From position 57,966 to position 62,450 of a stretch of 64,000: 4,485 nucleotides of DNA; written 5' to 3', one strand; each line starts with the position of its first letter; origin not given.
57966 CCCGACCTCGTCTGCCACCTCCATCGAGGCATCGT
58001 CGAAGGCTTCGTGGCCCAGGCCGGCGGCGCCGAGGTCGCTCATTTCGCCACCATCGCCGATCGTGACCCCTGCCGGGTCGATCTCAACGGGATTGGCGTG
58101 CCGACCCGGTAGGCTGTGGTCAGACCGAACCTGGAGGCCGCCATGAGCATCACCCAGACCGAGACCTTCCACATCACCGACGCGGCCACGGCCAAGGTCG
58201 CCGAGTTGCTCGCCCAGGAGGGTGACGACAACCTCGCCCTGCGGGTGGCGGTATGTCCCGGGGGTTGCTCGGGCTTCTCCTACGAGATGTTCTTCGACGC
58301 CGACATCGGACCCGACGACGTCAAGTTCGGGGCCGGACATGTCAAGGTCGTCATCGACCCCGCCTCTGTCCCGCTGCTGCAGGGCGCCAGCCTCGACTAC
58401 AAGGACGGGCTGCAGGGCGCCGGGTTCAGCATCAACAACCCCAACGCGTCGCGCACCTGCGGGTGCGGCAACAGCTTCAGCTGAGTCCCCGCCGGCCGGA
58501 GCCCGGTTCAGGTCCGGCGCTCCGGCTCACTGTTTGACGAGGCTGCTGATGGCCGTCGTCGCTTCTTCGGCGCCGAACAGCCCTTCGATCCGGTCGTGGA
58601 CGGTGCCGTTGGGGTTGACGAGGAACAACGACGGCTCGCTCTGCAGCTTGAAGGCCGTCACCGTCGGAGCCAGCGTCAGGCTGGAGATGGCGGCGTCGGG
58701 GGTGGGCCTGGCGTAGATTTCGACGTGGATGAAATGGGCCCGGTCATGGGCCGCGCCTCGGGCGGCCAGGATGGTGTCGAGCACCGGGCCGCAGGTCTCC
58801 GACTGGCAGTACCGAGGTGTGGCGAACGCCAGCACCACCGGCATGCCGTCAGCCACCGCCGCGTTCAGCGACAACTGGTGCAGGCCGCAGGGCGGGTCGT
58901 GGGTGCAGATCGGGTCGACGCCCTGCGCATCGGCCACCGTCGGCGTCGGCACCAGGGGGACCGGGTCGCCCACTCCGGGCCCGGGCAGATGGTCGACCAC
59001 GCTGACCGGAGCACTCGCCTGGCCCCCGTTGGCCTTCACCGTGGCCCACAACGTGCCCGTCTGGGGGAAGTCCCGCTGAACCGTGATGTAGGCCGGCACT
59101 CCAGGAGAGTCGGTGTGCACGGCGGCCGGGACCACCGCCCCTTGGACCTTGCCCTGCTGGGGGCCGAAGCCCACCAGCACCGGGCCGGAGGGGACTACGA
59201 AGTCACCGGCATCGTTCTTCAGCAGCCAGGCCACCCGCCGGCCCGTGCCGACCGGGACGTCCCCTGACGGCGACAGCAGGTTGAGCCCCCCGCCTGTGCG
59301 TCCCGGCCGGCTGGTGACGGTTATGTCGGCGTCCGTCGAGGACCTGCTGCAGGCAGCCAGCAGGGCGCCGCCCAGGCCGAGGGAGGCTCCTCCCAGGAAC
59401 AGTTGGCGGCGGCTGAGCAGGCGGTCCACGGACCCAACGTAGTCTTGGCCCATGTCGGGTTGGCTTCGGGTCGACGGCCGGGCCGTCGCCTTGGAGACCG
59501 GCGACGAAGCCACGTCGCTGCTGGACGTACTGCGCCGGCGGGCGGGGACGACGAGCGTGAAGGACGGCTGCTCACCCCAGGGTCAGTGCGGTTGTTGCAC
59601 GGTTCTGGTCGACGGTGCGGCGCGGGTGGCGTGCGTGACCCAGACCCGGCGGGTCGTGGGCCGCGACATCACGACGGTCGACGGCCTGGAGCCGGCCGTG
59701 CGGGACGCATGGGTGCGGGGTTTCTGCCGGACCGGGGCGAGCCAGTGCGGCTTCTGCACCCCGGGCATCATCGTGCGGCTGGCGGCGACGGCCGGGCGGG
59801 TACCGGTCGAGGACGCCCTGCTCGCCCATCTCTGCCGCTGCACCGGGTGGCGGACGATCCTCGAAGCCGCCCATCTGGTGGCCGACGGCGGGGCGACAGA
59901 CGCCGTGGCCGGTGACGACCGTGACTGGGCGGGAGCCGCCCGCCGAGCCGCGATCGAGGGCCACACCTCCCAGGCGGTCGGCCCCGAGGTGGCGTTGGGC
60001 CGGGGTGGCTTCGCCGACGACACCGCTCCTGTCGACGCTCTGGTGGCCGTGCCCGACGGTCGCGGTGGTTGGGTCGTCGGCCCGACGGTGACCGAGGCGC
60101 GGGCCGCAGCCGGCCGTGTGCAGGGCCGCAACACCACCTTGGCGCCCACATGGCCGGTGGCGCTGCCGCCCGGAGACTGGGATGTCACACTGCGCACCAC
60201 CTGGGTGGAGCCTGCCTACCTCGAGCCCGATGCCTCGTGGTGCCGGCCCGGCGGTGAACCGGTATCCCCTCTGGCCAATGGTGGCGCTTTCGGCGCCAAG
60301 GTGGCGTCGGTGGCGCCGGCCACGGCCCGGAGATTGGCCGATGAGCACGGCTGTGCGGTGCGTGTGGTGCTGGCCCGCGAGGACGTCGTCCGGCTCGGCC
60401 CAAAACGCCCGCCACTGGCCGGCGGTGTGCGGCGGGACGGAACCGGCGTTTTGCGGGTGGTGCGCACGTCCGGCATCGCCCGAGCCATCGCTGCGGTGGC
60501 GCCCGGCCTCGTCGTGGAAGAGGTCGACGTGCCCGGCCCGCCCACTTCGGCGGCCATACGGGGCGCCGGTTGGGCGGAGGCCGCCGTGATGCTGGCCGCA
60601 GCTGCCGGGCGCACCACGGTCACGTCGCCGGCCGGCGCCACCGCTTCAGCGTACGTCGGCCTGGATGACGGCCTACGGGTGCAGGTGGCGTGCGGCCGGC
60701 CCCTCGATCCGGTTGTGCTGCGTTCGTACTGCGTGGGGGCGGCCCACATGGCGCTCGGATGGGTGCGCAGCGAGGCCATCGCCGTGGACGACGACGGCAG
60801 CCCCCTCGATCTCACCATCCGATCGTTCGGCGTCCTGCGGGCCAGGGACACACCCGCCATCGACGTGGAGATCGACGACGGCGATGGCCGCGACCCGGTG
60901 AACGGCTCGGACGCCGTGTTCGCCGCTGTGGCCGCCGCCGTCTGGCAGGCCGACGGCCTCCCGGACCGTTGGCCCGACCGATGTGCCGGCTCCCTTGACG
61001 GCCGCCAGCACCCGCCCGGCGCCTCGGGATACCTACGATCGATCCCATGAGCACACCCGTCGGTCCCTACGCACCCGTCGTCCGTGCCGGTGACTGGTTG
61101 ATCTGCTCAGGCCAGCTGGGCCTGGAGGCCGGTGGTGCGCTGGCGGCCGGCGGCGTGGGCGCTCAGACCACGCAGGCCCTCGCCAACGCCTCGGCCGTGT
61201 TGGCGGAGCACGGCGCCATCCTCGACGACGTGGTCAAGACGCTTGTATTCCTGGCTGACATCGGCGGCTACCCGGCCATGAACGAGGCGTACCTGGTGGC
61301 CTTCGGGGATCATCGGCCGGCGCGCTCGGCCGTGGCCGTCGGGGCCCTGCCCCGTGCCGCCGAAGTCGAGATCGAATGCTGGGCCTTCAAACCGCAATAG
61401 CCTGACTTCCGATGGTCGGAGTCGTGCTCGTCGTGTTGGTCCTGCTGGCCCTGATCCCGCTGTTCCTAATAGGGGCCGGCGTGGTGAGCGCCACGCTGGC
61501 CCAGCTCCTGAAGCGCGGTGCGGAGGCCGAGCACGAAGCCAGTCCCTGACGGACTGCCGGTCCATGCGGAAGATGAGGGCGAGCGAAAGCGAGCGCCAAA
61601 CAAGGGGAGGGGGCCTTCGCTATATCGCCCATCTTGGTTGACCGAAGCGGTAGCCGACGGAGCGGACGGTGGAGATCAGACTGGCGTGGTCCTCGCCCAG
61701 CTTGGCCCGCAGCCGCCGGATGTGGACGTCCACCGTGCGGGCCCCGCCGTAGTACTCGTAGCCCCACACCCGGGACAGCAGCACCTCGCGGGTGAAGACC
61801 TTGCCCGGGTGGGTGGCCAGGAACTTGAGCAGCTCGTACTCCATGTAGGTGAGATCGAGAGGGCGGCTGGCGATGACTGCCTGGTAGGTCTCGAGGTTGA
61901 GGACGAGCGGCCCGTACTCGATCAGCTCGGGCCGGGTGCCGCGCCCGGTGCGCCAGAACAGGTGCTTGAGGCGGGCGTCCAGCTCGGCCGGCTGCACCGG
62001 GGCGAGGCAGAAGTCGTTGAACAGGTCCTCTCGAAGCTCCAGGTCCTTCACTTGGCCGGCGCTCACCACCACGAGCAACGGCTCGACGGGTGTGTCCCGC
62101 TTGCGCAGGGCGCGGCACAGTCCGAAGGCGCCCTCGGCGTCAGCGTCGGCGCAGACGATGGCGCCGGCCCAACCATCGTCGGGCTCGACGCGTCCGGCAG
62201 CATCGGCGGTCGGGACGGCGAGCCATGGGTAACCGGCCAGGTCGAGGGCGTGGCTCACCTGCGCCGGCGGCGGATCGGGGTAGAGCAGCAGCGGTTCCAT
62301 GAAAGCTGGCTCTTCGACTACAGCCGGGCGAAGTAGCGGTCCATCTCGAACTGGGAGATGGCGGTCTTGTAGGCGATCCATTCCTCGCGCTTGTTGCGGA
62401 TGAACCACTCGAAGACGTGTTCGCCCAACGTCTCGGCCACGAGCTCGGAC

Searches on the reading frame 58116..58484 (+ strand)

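Call 87: search_protein_families(library=pfam, proteins=[window:58116-58484:+], max_evalue=0.0001)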
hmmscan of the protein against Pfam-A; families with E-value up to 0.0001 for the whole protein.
window:58116-58484:+ (122 aa): 1 family
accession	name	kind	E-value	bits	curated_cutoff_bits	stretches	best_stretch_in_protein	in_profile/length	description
PF01521.26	Fe-S_biosyn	-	1.2e-16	61.3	26.3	1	19-119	4-110/110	Iron-sulphur cluster biosynthesis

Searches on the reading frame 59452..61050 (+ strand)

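Call 87: search_protein_families(library=pfam, proteins=[window:59452-61050:+], max_evalue=0.0001)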
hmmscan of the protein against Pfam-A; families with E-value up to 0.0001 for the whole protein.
window:59452-61050:+ (532 aa): 2 families
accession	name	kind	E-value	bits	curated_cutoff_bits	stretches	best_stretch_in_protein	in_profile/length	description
PF01799.25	Fer2_2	-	9.7e-13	48.5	30.3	1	75-140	1-74/75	[2Fe-2S] binding domain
PF20256.3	MoCoBD_2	-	8.4e-05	22.6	27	0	413-468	228-283/283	Molybdopterin cofactor-binding domain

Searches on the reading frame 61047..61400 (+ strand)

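Call 87: search_protein_families(library=pfam, proteins=[window:61047-61400:+], max_evalue=0.0001)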
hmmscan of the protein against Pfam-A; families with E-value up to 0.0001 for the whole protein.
window:61047-61400:+ (117 aa): 1 family
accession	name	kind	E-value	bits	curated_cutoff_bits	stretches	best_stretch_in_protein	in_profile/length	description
PF01042.26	Ribonuc_L-PSP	-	6.3e-31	107.3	27.3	1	4-113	7-119/121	Endoribonuclease L-PSP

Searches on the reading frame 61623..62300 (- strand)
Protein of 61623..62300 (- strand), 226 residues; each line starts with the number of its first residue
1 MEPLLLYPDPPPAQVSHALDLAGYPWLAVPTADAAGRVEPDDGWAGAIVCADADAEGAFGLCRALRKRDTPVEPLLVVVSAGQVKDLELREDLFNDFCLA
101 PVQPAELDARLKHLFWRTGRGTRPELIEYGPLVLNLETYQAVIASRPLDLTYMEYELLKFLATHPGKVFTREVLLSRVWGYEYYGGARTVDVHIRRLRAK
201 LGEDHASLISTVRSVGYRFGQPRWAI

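Call 63: find_homologous_proteins(query=window:61623-62300:-, max_evalue=1e-40)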
Query seq(226 aa) (226 aa): 7324 proteins with E <= 1e-40 among 8000 candidates; the best 120 are listed.
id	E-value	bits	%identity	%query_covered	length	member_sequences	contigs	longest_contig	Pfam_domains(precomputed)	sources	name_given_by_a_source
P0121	3.9e-150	516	100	100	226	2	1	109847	PF00486.35,PF21695.4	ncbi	-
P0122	1.1e-142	491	94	95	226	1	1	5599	PF00486.35,PF21695.4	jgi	jgi:DNA-binding response OmpR family regulator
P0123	3.3e-141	487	93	95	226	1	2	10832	PF00486.35,PF21695.4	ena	-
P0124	6.6e-131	453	86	100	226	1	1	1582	PF00486.35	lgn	-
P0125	1.9e-126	438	84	100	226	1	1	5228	PF00486.35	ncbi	ncbi:MAG: transcriptional regulator [Acidimicrobiia bacterium]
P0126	6.3e-126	437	83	100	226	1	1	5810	PF00486.35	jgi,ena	-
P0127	3.4e-125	434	82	100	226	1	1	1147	PF00486.35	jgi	jgi:DNA-binding response OmpR family regulator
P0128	8.9e-125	433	80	100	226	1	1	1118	PF00486.35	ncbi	-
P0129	1.3e-124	432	82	93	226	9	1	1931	PF00486.35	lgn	-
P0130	5.9e-124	430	82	100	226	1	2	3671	PF00486.35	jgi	jgi:DNA-binding response OmpR family regulator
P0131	6.7e-124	430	83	94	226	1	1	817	PF00486.35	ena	-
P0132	1.3e-123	429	81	100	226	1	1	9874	PF00486.35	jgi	jgi:DNA-binding response OmpR family regulator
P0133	1.8e-123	429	81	100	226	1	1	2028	PF00486.35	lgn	-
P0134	2.8e-123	428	81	100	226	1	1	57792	PF00486.35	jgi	jgi:DNA-binding response OmpR family regulator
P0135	2.9e-123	428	83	93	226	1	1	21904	PF00486.35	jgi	jgi:DNA-binding response OmpR family regulator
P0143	9.6e-123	426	81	100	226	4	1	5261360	PF00486.35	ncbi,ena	-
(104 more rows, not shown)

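Call 64: find_encoding_contigs(protein=P0123, flank=10000, max_places=3)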
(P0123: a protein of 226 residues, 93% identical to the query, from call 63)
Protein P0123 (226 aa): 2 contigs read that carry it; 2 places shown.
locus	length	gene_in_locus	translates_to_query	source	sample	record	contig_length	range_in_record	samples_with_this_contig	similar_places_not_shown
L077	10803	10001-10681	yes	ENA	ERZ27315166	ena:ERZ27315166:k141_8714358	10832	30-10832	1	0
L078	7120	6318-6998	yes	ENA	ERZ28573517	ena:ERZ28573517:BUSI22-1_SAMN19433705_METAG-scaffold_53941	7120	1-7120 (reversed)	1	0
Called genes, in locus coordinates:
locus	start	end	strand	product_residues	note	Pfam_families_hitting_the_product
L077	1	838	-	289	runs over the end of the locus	?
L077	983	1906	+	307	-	-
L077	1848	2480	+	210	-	-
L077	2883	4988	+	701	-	PF01139:RtcB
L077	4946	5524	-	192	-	-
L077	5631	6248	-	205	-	PF10517:DM13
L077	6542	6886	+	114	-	-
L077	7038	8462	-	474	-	PF03951:Gln-synt_N, PF00120:Gln-synt_C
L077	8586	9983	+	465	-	PF03951:Gln-synt_N, PF00120:Gln-synt_C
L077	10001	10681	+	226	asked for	PF21695:GlnR_1st (weak), PF00486:Trans_reg_C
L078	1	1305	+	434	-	?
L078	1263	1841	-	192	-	-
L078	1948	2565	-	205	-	PF10517:DM13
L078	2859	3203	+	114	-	-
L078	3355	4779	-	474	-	PF03951:Gln-synt_N, PF00120:Gln-synt_C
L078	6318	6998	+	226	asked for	PF21695:GlnR_1st (weak), PF00486:Trans_reg_C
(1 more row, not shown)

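Call 65: find_encoding_contigs(protein=P0122, flank=10000, max_places=3)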
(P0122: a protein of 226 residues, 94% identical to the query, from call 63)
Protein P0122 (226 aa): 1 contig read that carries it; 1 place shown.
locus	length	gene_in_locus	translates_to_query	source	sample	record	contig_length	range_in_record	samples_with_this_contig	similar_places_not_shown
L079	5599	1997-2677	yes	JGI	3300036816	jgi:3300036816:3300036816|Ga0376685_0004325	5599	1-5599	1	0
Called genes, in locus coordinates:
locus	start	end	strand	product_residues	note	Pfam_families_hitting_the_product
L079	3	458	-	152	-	?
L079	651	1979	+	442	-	PF03951:Gln-synt_N, PF00120:Gln-synt_C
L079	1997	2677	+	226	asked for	PF21695:GlnR_1st (weak), PF00486:Trans_reg_C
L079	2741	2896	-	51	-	-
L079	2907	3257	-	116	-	PF01042:Ribonuc_L-PSP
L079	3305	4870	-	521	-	PF01799:Fer2_2, PF02738:MoCoBD_1 (faint)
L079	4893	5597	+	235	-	?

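Call 76: find_encoding_contigs(protein=P0125, flank=3000, max_places=1)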
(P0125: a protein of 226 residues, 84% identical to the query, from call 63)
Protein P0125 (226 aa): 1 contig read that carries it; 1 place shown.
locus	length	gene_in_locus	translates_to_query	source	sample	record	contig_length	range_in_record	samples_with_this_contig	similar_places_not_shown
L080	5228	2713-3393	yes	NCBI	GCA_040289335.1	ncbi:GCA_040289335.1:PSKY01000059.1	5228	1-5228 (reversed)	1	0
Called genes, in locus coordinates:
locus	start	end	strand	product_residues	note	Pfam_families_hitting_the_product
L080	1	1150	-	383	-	PF03951:Gln-synt_N, PF00120:Gln-synt_C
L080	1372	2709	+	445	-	PF03951:Gln-synt_N, PF00120:Gln-synt_C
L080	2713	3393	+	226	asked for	PF00486:Trans_reg_C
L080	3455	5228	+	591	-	PF00989:PAS, PF08447:PAS_3, PF08448:PAS_4, PF13426:PAS_9, PF00989:PAS, PF08448:PAS_4, PF13426:PAS_9, PF08447:PAS_3, +8 more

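Call 77: find_encoding_contigs(protein=P0126, flank=3000, max_places=1)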
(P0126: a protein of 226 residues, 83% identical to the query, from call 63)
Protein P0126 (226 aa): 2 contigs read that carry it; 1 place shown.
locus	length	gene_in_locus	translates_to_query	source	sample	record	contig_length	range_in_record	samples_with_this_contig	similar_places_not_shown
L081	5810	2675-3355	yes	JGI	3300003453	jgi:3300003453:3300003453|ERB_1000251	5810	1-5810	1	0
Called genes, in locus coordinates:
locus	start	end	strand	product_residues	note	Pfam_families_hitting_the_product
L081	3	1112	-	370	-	?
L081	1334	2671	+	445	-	PF03951:Gln-synt_N, PF00120:Gln-synt_C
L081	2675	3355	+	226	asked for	PF00486:Trans_reg_C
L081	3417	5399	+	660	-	PF00989:PAS, PF08448:PAS_4, PF08447:PAS_3, PF13426:PAS_9, PF00989:PAS, PF08448:PAS_4, PF13426:PAS_9, PF00989:PAS, +8 more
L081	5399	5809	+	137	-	?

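Call 78: find_encoding_contigs(protein=P0143, flank=10000, max_places=1)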
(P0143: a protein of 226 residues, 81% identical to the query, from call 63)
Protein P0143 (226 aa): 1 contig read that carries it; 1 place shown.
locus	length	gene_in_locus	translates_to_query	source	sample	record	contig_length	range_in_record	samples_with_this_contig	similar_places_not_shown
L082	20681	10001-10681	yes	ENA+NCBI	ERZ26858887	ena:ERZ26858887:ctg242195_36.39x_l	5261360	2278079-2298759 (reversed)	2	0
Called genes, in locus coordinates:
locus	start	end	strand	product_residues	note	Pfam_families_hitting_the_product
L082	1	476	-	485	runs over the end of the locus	PF00206:Lyase_1, PF10397:ADSL_C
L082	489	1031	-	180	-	PF00775:Dioxygenase_C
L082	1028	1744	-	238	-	PF12391:PCDO_beta_N, PF00775:Dioxygenase_C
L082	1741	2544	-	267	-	PF01144:CoA_trans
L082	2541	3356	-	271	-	PF01144:CoA_trans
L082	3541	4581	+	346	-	PF00355:Rieske, PF19112:VanA_C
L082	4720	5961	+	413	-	PF07690:MFS_1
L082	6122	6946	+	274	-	PF00296:Bac_luciferase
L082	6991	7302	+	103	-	PF07110:EthD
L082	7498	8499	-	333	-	PF03951:Gln-synt_N, PF00120:Gln-synt_C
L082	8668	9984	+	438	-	PF03951:Gln-synt_N, PF00120:Gln-synt_C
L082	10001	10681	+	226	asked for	PF00486:Trans_reg_C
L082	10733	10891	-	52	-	-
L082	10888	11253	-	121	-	PF01042:Ribonuc_L-PSP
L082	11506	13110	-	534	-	PF01799:Fer2_2, PF02738:MoCoBD_1 (faint), PF20256:MoCoBD_2 (weak)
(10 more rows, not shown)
